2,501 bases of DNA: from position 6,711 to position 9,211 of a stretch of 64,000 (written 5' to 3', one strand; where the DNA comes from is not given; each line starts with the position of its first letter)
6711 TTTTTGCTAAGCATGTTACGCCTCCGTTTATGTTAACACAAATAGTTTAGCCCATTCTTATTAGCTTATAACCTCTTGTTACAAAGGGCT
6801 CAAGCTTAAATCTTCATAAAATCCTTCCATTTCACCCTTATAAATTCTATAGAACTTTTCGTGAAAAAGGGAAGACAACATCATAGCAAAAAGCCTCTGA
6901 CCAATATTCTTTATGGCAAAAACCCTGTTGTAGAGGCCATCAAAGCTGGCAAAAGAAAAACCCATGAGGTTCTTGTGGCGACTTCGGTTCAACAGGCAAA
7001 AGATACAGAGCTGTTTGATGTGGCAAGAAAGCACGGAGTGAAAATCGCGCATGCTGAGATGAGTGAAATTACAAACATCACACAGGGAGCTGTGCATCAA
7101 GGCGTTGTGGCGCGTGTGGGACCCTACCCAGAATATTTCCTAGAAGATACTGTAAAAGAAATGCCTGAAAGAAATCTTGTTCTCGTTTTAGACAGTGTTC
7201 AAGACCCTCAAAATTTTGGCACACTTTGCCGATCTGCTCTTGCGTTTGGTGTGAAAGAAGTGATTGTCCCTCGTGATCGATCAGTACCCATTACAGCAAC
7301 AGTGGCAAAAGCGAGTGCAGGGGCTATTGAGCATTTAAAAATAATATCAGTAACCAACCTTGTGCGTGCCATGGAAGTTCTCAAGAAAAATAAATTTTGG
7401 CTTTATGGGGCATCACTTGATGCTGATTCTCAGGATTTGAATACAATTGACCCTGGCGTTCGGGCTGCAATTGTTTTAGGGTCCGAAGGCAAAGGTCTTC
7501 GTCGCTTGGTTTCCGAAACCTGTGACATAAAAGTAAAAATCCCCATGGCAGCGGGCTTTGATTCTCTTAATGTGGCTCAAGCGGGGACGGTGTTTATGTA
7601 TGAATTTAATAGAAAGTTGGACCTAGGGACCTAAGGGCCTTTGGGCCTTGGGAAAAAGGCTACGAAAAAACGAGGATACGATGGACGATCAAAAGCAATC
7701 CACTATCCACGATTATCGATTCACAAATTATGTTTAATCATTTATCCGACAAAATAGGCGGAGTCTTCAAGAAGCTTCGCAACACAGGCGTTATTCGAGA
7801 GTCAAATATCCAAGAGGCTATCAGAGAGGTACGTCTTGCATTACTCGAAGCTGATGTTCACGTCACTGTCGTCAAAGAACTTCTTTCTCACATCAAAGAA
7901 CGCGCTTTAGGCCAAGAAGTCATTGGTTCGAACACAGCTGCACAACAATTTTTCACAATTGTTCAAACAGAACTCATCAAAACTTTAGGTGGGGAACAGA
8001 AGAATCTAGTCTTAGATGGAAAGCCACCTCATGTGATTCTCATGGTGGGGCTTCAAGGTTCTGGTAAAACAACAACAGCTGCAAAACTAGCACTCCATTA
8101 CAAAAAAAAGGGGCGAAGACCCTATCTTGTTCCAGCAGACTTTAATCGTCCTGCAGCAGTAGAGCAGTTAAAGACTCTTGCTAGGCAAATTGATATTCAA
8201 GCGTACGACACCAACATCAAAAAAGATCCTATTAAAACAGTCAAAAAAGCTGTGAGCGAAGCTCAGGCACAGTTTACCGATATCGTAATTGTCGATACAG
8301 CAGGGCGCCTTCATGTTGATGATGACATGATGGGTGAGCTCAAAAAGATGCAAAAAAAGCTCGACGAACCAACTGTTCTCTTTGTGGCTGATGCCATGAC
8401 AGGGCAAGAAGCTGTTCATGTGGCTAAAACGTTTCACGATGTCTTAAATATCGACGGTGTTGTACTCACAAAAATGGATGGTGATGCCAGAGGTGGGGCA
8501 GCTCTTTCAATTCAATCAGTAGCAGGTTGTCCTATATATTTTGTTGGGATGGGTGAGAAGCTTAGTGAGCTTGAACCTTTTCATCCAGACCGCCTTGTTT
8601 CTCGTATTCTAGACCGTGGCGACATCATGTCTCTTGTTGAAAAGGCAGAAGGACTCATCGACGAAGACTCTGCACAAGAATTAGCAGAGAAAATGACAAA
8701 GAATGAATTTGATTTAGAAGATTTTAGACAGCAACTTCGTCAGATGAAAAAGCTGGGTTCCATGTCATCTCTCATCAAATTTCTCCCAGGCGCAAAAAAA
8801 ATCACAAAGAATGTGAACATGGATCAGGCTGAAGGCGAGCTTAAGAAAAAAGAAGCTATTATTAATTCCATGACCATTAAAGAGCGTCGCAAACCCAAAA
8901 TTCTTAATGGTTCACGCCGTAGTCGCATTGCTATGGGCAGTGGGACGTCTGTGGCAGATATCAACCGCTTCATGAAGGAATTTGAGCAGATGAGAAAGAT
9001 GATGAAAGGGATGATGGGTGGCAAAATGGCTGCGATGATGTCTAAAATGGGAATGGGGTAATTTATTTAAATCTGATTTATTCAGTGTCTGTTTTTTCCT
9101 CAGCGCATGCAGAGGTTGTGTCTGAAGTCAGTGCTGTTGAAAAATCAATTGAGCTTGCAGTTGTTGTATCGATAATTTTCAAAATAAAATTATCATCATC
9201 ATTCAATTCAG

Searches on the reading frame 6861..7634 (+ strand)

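Call 39: search_protein_families(library=pfam, proteins=[window:6861-7634:+], max_evalue=0.00001)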
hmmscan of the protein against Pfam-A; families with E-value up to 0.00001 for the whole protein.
window:6861-7634:+ (257 aa): 2 families
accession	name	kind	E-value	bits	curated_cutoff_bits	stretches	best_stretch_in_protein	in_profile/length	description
PF00588.24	SpoU_methylase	-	3.9e-41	140.9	29.7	1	106-247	2-142/142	SpoU rRNA Methylase family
PF08032.17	SpoU_sub_bind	-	2.1e-16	60.4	22.8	1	16-91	1-75/76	RNA 2'-O ribose methyltransferase substrate binding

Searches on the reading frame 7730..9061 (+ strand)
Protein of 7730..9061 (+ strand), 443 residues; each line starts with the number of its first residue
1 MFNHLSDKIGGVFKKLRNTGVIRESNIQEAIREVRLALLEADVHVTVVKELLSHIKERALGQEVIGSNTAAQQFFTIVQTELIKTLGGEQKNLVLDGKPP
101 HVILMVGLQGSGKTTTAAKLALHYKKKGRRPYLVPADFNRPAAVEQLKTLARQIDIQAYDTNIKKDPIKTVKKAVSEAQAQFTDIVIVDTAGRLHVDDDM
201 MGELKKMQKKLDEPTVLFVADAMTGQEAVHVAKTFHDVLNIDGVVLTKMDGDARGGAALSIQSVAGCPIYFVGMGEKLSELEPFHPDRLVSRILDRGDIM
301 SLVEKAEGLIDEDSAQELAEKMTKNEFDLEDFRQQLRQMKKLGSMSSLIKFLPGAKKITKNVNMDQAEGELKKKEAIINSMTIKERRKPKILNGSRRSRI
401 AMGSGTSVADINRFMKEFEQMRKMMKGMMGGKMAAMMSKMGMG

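Call 39: search_protein_families(library=pfam, proteins=[window:7730-9061:+], max_evalue=0.00001)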
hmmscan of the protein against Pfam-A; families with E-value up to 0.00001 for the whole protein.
window:7730-9061:+ (443 aa): 4 families
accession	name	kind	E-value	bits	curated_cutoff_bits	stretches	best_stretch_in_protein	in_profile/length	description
PF00448.28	SRP54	-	8.5e-74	247.9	22.7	1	100-294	1-195/196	SRP54-type protein, GTPase domain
PF02978.25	SRP_SPB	-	6.1e-32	110.3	27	1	326-425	1-91/91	Signal peptide binding domain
PF02881.24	SRP54_N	-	2.4e-17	63.3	22.4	1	5-82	1-75/75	SRP54-type protein, helical bundle domain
PF13401.12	AAA_22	-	1.3e-07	32.4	27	1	102-209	7-109/130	AAA domain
